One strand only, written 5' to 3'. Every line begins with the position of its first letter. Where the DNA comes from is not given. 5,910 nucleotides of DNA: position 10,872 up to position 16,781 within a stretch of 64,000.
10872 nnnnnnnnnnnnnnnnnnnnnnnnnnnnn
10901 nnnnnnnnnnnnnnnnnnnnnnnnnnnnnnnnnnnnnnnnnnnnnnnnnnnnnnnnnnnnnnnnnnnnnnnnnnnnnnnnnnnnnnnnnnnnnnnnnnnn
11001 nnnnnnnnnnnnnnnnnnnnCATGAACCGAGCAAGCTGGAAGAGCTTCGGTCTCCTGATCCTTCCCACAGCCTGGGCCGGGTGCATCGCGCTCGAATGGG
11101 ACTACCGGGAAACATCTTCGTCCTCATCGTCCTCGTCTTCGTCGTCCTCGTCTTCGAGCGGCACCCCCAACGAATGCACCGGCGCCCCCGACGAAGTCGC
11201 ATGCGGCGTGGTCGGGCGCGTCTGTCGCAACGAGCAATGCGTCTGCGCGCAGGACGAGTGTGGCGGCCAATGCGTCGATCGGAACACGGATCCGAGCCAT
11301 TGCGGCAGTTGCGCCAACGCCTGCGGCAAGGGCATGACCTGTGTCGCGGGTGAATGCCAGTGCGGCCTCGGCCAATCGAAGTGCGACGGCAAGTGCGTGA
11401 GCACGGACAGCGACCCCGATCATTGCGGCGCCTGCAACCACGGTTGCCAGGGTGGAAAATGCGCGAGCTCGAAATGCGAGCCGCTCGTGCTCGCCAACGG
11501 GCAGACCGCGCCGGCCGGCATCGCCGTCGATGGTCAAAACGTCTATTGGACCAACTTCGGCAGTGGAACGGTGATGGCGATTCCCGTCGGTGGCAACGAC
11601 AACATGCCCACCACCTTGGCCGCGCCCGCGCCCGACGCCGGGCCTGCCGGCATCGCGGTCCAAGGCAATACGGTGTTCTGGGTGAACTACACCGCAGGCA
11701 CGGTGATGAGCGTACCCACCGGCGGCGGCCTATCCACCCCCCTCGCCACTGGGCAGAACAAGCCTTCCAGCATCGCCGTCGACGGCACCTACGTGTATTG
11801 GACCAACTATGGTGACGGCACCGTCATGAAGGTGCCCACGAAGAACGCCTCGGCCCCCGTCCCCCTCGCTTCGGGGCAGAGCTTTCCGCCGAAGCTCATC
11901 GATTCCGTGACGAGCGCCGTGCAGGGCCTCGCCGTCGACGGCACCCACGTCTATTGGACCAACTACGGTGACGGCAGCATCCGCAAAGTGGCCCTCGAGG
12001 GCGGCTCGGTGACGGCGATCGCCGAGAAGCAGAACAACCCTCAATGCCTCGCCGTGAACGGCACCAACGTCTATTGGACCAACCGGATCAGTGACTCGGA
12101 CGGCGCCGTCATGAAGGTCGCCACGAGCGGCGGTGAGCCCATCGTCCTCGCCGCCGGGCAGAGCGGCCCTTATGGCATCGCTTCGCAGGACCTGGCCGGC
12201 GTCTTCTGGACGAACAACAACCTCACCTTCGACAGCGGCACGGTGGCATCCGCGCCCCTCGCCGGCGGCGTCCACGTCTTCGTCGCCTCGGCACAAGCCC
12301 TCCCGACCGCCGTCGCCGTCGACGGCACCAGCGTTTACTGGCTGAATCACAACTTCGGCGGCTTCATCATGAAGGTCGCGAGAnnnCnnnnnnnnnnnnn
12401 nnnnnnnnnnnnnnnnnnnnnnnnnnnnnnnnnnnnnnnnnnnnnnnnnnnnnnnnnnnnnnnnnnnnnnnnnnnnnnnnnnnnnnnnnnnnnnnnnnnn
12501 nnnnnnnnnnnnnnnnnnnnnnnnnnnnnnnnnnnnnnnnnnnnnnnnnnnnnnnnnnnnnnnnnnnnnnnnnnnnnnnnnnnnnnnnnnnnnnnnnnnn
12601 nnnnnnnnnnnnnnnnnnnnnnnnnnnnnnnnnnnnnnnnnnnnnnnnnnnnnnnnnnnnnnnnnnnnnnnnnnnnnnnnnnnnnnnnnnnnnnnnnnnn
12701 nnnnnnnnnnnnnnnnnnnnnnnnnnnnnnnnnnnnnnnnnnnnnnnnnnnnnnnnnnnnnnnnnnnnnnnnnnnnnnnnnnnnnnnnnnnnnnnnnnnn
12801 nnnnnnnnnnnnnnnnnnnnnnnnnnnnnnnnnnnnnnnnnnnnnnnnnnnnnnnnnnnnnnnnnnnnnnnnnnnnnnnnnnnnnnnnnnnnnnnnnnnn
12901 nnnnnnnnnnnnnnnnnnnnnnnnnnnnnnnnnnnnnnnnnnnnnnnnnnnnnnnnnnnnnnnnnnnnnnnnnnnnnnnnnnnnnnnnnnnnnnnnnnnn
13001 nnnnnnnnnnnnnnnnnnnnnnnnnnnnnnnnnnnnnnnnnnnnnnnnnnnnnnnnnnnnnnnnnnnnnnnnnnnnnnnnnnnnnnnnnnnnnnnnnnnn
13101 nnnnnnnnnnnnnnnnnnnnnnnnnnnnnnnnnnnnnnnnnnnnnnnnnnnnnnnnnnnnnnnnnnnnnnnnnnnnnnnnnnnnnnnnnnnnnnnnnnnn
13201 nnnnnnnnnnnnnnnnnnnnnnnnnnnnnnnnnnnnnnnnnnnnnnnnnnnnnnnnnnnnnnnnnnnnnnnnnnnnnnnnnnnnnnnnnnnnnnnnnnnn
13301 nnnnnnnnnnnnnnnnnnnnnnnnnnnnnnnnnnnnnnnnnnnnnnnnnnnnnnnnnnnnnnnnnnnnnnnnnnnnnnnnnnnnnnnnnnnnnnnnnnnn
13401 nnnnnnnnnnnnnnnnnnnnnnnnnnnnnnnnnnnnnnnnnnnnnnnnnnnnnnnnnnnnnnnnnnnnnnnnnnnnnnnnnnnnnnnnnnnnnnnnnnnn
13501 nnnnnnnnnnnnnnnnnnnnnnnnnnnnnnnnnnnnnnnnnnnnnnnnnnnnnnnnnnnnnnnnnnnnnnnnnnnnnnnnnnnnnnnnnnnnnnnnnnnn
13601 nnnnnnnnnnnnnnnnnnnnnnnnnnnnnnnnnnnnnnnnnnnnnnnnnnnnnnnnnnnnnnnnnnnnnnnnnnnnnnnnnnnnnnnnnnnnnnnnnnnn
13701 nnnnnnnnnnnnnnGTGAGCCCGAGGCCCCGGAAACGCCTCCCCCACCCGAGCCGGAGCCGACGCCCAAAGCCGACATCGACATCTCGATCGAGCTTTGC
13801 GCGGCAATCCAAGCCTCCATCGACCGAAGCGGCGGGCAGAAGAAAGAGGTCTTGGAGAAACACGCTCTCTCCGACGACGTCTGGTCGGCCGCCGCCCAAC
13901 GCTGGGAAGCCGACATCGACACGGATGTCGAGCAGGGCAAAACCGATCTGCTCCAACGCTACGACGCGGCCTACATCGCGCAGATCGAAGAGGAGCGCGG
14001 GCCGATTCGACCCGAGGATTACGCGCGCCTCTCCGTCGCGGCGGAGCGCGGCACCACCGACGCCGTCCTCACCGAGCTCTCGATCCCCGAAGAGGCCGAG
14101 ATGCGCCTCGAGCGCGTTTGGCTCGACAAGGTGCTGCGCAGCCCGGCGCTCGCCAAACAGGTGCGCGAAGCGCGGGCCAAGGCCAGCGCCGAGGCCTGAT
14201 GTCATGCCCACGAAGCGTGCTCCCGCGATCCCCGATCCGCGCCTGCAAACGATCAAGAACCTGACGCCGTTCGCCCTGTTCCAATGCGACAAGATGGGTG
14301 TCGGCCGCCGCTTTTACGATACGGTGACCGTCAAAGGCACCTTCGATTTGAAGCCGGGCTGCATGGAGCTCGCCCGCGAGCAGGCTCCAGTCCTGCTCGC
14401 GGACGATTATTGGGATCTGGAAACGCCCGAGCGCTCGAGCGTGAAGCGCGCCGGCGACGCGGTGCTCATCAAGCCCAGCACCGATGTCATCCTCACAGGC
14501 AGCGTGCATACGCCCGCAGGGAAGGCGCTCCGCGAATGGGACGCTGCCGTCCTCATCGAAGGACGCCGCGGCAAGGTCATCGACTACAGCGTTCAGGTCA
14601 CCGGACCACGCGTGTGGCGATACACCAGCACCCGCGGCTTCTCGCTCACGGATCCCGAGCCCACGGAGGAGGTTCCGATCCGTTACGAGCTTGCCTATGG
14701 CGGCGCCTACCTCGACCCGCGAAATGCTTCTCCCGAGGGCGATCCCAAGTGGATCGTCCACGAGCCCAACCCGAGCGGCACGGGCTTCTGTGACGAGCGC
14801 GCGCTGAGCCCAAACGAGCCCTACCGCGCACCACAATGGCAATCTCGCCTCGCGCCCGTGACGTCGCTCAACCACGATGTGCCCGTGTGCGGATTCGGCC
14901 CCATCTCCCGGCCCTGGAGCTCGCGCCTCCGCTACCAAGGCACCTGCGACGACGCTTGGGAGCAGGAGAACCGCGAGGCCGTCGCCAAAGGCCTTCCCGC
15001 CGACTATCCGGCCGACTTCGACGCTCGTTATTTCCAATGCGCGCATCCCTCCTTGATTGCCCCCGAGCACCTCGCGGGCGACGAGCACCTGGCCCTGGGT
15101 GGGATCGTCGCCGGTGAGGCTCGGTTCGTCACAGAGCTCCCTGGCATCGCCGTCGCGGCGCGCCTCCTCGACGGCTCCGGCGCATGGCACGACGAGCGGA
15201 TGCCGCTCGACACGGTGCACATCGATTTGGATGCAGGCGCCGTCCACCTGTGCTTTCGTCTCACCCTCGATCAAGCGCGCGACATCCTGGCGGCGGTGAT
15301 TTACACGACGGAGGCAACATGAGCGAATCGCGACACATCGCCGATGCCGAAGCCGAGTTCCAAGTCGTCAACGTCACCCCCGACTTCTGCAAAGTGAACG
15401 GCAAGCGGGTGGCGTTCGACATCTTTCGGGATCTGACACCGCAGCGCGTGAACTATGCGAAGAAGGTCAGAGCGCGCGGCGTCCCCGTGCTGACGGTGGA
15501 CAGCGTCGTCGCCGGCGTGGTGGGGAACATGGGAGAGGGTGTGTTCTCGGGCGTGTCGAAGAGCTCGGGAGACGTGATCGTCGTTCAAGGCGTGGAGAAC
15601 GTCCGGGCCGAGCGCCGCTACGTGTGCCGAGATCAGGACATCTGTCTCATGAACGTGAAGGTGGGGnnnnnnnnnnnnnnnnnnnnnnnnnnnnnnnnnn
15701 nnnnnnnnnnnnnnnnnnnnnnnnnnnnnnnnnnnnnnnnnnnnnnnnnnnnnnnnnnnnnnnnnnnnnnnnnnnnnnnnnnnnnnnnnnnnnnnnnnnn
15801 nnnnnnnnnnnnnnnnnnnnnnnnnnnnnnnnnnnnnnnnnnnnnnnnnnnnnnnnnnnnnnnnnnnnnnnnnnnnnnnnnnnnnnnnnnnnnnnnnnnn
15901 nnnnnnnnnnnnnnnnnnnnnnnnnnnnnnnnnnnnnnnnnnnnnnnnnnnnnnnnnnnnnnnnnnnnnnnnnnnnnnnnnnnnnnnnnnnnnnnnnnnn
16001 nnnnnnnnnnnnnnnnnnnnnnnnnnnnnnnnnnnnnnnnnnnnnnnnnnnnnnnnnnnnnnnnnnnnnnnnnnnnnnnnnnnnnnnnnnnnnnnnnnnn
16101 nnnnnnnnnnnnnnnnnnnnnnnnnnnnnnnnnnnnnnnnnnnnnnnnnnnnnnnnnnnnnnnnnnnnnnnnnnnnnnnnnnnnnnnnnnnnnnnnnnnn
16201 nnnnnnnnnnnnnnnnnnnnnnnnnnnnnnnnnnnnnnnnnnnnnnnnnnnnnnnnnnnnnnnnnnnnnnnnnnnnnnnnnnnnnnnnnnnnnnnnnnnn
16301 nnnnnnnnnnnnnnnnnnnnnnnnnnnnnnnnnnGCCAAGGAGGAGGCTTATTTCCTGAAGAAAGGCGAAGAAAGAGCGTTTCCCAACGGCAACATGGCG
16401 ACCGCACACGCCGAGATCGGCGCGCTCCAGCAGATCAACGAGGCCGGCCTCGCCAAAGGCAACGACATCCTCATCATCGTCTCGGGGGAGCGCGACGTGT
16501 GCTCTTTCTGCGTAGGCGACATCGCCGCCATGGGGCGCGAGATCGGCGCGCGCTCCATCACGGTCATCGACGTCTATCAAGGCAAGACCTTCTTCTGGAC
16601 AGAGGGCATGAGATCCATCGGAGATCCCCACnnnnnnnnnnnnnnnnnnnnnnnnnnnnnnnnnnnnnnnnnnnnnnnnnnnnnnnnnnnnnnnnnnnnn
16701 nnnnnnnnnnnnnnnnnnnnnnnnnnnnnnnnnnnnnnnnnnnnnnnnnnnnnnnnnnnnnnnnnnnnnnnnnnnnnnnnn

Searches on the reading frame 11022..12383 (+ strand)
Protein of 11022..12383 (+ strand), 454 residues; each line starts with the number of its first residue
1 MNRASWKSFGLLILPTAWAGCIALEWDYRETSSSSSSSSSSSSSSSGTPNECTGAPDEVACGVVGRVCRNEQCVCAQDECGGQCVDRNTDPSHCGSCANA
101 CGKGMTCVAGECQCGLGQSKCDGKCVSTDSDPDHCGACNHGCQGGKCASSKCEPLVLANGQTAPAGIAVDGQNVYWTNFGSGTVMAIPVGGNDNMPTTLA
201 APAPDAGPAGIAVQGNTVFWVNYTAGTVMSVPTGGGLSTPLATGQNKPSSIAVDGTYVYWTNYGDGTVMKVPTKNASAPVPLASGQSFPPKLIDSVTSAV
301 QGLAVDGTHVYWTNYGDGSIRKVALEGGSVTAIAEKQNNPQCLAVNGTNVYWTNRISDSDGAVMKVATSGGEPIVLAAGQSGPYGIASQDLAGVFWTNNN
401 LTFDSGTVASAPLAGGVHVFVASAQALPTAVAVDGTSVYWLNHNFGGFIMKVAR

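Call 72: search_protein_families(library=pfam, proteins=[window:11022-12383:+], max_evalue=0.00001)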
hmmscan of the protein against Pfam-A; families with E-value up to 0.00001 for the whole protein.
window:11022-12383:+ (454 aa): 2 families
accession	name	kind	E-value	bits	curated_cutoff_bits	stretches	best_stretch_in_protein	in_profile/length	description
PF04885.19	Stig1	-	2.6e-08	34.7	24.1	0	47-113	21-83/85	Stigma-specific STIG1-like protein family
PF24684.1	Vgb_lyase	-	1.6e-07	30.9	50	0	197-289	172-267/290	Virginiamycin B lyase family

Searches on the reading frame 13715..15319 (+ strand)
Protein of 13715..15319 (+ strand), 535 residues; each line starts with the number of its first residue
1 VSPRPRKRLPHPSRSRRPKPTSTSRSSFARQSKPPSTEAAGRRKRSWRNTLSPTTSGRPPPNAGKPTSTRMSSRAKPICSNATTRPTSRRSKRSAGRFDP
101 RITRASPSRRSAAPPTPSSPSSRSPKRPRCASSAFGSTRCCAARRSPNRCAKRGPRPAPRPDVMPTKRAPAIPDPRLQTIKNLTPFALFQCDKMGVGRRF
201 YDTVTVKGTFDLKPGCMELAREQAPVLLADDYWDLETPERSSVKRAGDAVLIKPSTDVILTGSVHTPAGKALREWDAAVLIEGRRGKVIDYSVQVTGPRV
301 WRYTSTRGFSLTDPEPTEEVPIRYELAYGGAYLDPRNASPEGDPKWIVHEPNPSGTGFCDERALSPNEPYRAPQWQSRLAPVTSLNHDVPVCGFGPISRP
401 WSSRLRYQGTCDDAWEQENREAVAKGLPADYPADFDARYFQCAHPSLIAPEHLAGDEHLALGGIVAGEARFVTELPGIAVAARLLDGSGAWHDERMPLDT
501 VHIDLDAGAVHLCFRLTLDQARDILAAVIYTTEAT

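Call 3: search_protein_families(library=pfam, proteins=[window:13715-15319:+], max_evalue=1)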
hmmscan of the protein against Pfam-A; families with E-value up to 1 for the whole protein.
window:13715-15319:+ (535 aa): 1 family
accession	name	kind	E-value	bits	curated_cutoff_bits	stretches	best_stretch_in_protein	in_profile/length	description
PF09937.14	DUF2169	-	3.9e-68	230.4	25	1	203-515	7-294/294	Uncharacterized protein conserved in bacteria (DUF2169)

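Call 4: search_protein_families(library=ncbifam, proteins=[window:13715-15319:+], max_evalue=1)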
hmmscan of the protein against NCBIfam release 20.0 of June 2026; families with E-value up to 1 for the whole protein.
window:13715-15319:+ (535 aa): 0 families

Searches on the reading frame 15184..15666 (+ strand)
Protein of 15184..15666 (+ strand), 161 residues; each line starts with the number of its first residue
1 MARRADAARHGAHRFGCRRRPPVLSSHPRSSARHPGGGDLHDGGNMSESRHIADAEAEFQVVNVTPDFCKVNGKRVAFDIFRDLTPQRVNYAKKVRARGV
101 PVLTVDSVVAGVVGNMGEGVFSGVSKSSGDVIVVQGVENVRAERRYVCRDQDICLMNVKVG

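Call 3: search_protein_families(library=pfam, proteins=[window:15184-15666:+], max_evalue=1)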
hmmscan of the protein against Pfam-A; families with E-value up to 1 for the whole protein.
window:15184-15666:+ (161 aa): 1 family
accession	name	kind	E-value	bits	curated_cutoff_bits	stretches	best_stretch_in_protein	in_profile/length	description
PF13665.11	Tox-PAAR-like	-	2.9e-05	24.6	31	1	64-158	5-103/108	Toxin PAAR-like domain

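Call 4: search_protein_families(library=ncbifam, proteins=[window:15184-15666:+], max_evalue=1)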
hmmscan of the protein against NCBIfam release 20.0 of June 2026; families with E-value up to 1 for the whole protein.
window:15184-15666:+ (161 aa): 0 families

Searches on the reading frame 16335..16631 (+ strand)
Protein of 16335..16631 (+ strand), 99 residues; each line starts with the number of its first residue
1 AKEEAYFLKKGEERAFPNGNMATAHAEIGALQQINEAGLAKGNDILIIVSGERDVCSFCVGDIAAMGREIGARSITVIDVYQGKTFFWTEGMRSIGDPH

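Call 82: find_related_loci(query=A5, collection=metagenome_contigs, flank=3000)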
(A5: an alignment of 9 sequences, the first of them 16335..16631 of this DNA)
Query A5 (99 aa) in metagenome_contigs; peptide patterns used: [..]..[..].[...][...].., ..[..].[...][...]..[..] (x = any residue, [..] = any of these).
456 stretches matched a pattern; 177 encode a relative of the query (tblastn E <= 1e-3); the best 80 are kept; 80 distinct loci.
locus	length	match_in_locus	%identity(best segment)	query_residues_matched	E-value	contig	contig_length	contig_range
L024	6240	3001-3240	49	15-95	2e-24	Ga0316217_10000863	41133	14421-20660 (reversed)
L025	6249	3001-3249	45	12-95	6e-22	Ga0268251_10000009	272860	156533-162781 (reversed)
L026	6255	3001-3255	55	14-95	4e-23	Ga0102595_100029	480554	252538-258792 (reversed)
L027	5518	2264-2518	55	14-95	5e-23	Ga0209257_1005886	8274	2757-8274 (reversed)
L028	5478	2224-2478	55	14-95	4e-23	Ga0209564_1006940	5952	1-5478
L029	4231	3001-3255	55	14-95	4e-23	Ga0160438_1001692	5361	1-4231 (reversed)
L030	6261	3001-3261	45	8-95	4e-23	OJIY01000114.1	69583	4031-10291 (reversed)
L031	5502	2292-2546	55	14-95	5e-23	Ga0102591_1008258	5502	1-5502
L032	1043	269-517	45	12-95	2e-23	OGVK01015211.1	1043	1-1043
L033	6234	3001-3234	49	17-95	9e-23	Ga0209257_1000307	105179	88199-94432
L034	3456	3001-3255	43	8-93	6e-23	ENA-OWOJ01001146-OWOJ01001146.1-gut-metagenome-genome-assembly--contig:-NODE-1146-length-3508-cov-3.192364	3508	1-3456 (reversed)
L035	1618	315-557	46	14-95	9e-23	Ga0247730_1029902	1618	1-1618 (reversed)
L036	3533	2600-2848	45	12-95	1e-22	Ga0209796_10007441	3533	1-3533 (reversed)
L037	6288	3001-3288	49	2-95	1e-22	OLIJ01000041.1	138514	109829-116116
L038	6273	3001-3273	45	8-96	1e-22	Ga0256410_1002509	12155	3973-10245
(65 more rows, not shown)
